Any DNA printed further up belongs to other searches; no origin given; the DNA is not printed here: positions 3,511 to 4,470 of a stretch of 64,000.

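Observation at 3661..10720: ChpT-type phosphotransferase as first gene of a cheA(REC-hybrid)-cheW-cheY-cheB-cheR operon ending tail-to-tail with ctrA: possible chemosensory input into the CtrA phosphorelay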

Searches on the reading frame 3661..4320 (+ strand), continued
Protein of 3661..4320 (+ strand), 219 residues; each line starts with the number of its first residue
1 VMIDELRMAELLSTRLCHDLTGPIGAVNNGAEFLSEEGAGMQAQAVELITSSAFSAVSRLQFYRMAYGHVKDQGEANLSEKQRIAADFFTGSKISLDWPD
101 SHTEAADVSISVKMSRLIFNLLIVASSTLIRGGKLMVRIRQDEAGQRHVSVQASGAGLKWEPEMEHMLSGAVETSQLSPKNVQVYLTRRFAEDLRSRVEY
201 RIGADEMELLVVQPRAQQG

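Call 35: search_protein_families(library=pfam, proteins=[L043:10783-12426:+, L043:12423-12905:+, L015:10680-12416:+, L015:12413-12874:+, L036:5127-6749:+, L036:6712-7194:+], max_evalue=0.01)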
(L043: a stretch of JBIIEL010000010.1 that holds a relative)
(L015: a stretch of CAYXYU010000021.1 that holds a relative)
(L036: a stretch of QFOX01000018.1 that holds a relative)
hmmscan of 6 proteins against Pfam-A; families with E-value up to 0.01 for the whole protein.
L043:10783-12426:+ (547 aa): 2 families
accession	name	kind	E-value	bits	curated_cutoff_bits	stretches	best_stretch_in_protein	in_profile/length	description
PF01584.24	CheW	-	3.8e-16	59.4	23.5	1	271-399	2-132/138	CheW-like domain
PF01627.28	Hpt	-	5.7e-09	36.5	24.6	1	4-93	2-83/84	Hpt domain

L043:12423-12905:+ (160 aa): 1 family
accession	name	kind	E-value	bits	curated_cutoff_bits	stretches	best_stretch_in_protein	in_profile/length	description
PF01584.24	CheW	-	6.7e-26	91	23.5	1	18-153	2-136/138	CheW-like domain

L015:10680-12416:+ (578 aa): 3 families
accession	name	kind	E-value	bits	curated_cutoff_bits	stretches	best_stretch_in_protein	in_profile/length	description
PF01584.24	CheW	-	1.6e-25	89.8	23.5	2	276-409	1-135/138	CheW-like domain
PF01627.28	Hpt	-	8.2e-14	52.1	24.6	1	3-96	1-83/84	Hpt domain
PF02895.20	H-kinase_dim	-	9.8e-09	36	23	1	201-258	1-65/68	Signal transducing histidine kinase, homodimeric domain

L015:12413-12874:+ (153 aa): 1 family
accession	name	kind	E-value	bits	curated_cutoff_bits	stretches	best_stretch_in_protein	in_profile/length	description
PF01584.24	CheW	-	9.2e-32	110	23.5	1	17-150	2-134/138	CheW-like domain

L036:5127-6749:+ (540 aa): 2 families
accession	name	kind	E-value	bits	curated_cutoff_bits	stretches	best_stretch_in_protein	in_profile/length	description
PF01584.24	CheW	-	3.8e-17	62.6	23.5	1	229-355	2-136/138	CheW-like domain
PF01627.28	Hpt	-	9e-10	39.1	24.6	1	4-95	2-82/84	Hpt domain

L036:6712-7194:+ (160 aa): 1 family
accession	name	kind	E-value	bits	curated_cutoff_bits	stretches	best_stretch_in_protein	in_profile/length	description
PF01584.24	CheW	-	8e-28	97.2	23.5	1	25-155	3-135/138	CheW-like domain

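Call 45: search_dna_similar(query=window:3664-4317:+, collection=plasmids, mode=protein, max_rows=30)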
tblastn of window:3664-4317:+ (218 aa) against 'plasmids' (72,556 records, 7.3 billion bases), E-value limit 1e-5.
Records with a match: 23; places in all: 23; records where one place covers at least 80% of the query: 18.
Best place of each record, by identity: <60% 23.
By first word of the organism name: Azospirillum 12; Paracoccus 5; Sinorhizobium 4; Shinella 1; Sphingomonas 1.
By predicted mobility (MOB-suite, as given by PLSDB): non-mobilizable 18; conjugative 3; mobilizable 2.
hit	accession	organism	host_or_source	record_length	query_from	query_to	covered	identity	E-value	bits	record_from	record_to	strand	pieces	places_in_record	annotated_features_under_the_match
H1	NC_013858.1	Azospirillum sp. B510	-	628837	4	191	86%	33.7%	8e-20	94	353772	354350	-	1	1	histidine phosphotransferase family protein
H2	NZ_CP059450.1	Azospirillum brasilense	Prokaryotes,soil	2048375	4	197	89%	31.3%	3e-22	100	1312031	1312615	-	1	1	none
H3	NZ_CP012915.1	Azospirillum brasilense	Digitaria eriantha,microbe,root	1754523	4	197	89%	31.3%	8e-22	100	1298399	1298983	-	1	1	none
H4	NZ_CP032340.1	Azospirillum brasilense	soil sample,Agricultural field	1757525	4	197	89%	31.3%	8e-22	100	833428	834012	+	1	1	none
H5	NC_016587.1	Azospirillum lipoferum 4B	-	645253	4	191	86%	32.2%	7e-19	91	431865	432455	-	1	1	histidine phosphotransferase family protein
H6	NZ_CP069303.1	Shinella sp. PSBB067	monoisolate,Minnesota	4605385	7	206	92%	30.2%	1e-18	91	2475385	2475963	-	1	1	none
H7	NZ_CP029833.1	Azospirillum ramasamyi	single cell,Cow dung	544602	4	191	86%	31.8%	3e-20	96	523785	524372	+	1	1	histidine phosphotransferase family protein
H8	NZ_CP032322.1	Azospirillum argentinense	soil sample,Agricultural field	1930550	4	197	89%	30.8%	7e-22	100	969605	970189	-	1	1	record has no annotation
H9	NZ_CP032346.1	Azospirillum brasilense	soil sample,Agricultural field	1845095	4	197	89%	30.8%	9e-22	100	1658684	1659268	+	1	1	record has no annotation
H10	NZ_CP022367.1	Azospirillum sp. TSH58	single cell,paddy soils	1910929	4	197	89%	30.8%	2e-21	99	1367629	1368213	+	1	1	record has no annotation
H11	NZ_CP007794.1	Azospirillum argentinense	Triticum aestivum L.,Root,wheat ...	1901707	4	197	89%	30.8%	3e-21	98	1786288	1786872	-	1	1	record has no annotation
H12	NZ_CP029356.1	Azospirillum thermophilum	cell culture,hot spring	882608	4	193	87%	31.3%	9e-17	86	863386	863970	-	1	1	histidine phosphotransferase family protein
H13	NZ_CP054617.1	Azospirillum oryzae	cell culture,soil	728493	4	191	86%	31.5%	3e-18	90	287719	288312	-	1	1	histidine phosphotransferase family protein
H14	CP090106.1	Sinorhizobium meliloti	Medicago,Cell culture,Plant nodule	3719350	7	193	86%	30.7%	7e-19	91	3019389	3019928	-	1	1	histidine phosphotransferase family protein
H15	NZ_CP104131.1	Sinorhizobium sp. K101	Phaseolus vulgaris,cell ...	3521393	7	192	85%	30.9%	1e-18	91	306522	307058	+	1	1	none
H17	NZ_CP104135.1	Sinorhizobium sp. C101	Phaseolus vulgaris,cell ...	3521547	7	192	85%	30.9%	1e-18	91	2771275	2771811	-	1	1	none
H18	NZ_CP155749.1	Sphingomonas parapaucimobilis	Chinese cabbage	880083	2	193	88%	27.9%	2e-15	82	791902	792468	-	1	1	histidine phosphotransferase family protein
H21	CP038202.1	Paracoccus ferrooxidans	single cell,bioreactor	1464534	6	136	60%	29.9%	2e-7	58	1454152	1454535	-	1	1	histidine phosphotransferase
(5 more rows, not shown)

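Call 46: get_annotated_region(hit=H1, flank=9000)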
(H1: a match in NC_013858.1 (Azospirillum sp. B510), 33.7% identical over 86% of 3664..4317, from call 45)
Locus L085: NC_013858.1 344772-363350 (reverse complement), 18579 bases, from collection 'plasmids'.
description: Azospirillum sp. B510 plasmid pAB510d, complete sequence
organism: Azospirillum sp. B510 (NCBI taxid 137722)
taxonomy: Bacteria; Pseudomonadota; Alphaproteobacteria; Rhodospirillales; Azospirillaceae; Azospirillum; Azospirillum sp. B510
host: -; source: -; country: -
typing (MOB-suite, as given by PLSDB): non-mobilizable
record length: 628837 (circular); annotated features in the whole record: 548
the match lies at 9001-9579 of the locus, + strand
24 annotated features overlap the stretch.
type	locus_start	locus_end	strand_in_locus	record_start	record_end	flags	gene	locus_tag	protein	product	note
CDS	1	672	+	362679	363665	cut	-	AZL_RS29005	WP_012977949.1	BMP family ABC transporter substrate-binding protein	-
CDS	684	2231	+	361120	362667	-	-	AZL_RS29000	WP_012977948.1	ABC transporter ATP-binding protein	-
CDS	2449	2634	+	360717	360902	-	-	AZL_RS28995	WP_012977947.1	hypothetical protein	-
CDS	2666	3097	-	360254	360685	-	-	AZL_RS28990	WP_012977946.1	VOC family protein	-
CDS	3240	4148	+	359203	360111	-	-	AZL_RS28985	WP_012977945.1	LysR substrate-binding domain-containing protein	-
CDS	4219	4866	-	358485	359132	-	pcp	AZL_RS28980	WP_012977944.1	pyroglutamyl-peptidase I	GO:0030163 - protein catabolic process [Evidence IEA]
CDS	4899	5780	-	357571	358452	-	rpoH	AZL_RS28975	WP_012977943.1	RNA polymerase sigma factor RpoH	GO:0006352 - DNA-templated transcription initiation [Evidence IEA]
CDS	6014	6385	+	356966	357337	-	-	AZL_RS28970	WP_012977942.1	NifB/NifX family molybdenum-iron cluster-binding protein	-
CDS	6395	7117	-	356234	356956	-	-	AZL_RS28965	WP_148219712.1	histidine kinase dimerization/phosphoacceptor domain -containing protein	-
CDS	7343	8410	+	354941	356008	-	-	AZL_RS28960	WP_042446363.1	esterase-like activity of phytase family protein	-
CDS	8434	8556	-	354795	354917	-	-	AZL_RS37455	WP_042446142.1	hypothetical protein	-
CDS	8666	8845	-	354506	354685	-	-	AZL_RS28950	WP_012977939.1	DUF3553 domain-containing protein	-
CDS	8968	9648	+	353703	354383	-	-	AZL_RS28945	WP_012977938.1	histidine phosphotransferase family protein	-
CDS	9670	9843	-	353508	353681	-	-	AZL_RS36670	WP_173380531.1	hypothetical protein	-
CDS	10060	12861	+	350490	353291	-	-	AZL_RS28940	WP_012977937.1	chemotaxis protein CheW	GO:0006935 - chemotaxis [Evidence IEA]; GO:0007165 - signal transduction [Evidence IEA]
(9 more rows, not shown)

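Call 47: get_annotated_region(hit=H2, flank=9000)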
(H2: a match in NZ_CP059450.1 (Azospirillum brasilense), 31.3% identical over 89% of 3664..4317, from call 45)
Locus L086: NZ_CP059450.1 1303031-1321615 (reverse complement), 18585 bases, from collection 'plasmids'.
description: Azospirillum brasilense strain 2020WEIHUA_K plasmid unnamed1, complete sequence
organism: Azospirillum brasilense (NCBI taxid 192)
taxonomy: Bacteria; Pseudomonadota; Alphaproteobacteria; Rhodospirillales; Azospirillaceae; Azospirillum; Azospirillum brasilense
host: -; source: Prokaryotes,soil; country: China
typing (MOB-suite, as given by PLSDB): mobilizable; replicon rep_cluster_622; relaxase MOBP
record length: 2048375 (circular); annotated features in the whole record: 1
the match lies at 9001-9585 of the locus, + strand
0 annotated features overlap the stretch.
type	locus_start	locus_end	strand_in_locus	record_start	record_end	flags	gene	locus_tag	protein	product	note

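Call 55: get_annotated_region(hit=H14, flank=4000)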
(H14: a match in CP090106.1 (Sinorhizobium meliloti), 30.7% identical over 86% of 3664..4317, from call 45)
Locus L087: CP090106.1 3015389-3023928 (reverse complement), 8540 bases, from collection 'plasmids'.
description: Sinorhizobium meliloti strain Ak57 plasmid pSymB, complete sequence
organism: Sinorhizobium meliloti (NCBI taxid 382)
taxonomy: Bacteria; Pseudomonadota; Alphaproteobacteria; Hyphomicrobiales; Rhizobiaceae; Sinorhizobium; Sinorhizobium meliloti
host: -; source: Medicago,Cell culture,Plant nodule; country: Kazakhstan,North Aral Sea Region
typing (MOB-suite, as given by PLSDB): non-mobilizable
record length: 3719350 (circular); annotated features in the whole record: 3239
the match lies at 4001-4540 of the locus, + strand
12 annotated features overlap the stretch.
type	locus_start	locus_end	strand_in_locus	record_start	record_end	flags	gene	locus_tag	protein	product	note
CDS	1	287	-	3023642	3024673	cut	-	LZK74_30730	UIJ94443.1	RluA family pseudouridine synthase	-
CDS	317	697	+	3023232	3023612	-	-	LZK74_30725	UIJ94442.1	hypothetical protein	-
CDS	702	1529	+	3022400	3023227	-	-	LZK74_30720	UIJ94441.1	RNA methyltransferase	-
CDS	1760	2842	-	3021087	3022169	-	-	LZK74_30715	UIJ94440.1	hypothetical protein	-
CDS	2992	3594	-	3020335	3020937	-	-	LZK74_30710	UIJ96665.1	DUF1134 domain-containing protein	-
CDS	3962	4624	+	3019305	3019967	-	-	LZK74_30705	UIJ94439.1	histidine phosphotransferase family protein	-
CDS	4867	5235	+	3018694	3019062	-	-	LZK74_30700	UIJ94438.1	response regulator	-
CDS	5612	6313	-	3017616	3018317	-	ctrA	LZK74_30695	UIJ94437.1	cell cycle two-component system response regulator CtrA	-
CDS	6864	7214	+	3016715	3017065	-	-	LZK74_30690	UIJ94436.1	flagellar export protein FliJ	-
CDS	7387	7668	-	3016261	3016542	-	-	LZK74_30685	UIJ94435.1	GNAT family N-acetyltransferase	-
CDS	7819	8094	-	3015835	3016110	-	-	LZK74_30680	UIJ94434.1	DUF1153 domain-containing protein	-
CDS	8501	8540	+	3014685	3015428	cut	-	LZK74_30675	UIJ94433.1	LuxR family transcriptional regulator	-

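Call 56: get_annotated_region(hit=H18, flank=4000)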
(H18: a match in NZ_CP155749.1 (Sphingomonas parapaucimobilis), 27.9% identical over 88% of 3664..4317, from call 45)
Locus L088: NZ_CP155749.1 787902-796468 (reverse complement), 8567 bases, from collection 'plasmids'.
description: Sphingomonas parapaucimobilis strain YK209 plasmid unnamed1, complete sequence
organism: Sphingomonas parapaucimobilis (NCBI taxid 28213)
taxonomy: Bacteria; Pseudomonadota; Alphaproteobacteria; Sphingomonadales; Sphingomonadaceae; Sphingomonas; Sphingomonas parapaucimobilis
host: -; source: Chinese cabbage; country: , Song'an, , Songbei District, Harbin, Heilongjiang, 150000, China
typing (MOB-suite, as given by PLSDB): non-mobilizable
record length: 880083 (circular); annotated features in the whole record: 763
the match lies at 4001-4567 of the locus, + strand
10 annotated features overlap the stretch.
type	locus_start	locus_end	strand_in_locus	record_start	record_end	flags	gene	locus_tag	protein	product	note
CDS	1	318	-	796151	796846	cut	-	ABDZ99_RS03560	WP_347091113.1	aspartate/glutamate racemase family protein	-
CDS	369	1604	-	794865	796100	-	-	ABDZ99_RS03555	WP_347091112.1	NAD(P)/FAD-dependent oxidoreductase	-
CDS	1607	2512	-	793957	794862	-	rpoH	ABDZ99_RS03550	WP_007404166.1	RNA polymerase sigma factor RpoH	GO:0006352 - DNA-templated transcription initiation [Evidence IEA]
CDS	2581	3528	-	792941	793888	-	-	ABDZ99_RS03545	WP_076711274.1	RluA family pseudouridine synthase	-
CDS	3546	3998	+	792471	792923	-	-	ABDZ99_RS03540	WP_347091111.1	M67 family metallopeptidase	-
CDS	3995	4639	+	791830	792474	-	-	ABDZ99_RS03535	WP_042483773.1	histidine phosphotransferase family protein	-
CDS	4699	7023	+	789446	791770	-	-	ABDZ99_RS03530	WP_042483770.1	chemotaxis protein CheW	GO:0006935 - chemotaxis [Evidence IEA]; GO:0007165 - signal transduction [Evidence IEA]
CDS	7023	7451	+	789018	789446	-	-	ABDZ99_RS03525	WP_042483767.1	chemotaxis protein CheW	-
CDS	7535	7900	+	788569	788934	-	-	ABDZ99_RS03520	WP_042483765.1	response regulator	GO:0000160 - phosphorelay signal transduction system [Evidence IEA]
CDS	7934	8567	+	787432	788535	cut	cheB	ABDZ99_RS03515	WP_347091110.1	chemotaxis-specific protein-glutamate methyltransferase CheB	GO:0006935 - chemotaxis [Evidence IEA]; GO:0000160 - phosphorelay signal transduction system [Evidence IEA]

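Call 57: get_annotated_region(hit=H21, flank=4000)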
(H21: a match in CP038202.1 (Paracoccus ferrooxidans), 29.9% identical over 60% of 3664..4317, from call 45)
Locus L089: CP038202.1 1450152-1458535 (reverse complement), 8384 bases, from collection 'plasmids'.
description: Paracoccus ferrooxidans strain NCCB 100066 plasmid pFER4, complete sequence
organism: Paracoccus ferrooxidans (NCBI taxid 327104)
taxonomy: Bacteria; Pseudomonadota; Alphaproteobacteria; Rhodobacterales; Paracoccaceae; Paracoccus; Paracoccus ferrooxidans
host: -; source: single cell,bioreactor; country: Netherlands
typing (MOB-suite, as given by PLSDB): non-mobilizable; replicon rep_cluster_746; mating-pair formation MPF_T
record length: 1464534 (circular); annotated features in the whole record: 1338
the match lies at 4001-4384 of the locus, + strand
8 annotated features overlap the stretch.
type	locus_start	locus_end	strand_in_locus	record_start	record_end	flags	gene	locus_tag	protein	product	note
CDS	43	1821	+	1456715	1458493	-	-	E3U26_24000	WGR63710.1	SLC13 family permease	-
CDS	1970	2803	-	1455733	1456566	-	-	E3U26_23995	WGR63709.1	1-acyl-sn-glycerol-3-phosphate acyltransferase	-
CDS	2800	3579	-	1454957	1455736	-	-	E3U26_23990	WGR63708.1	GNAT family N-acetyltransferase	-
CDS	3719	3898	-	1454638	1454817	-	-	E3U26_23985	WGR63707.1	DUF3553 domain-containing protein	-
CDS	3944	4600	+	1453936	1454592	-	-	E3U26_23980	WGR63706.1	histidine phosphotransferase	-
CDS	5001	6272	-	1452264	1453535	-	-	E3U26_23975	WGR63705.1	glutamate-5-semialdehyde dehydrogenase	-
CDS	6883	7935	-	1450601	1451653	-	-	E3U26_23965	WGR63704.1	extracellular solute-binding protein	-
CDS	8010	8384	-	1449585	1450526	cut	-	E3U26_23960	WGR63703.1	TPM domain-containing protein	-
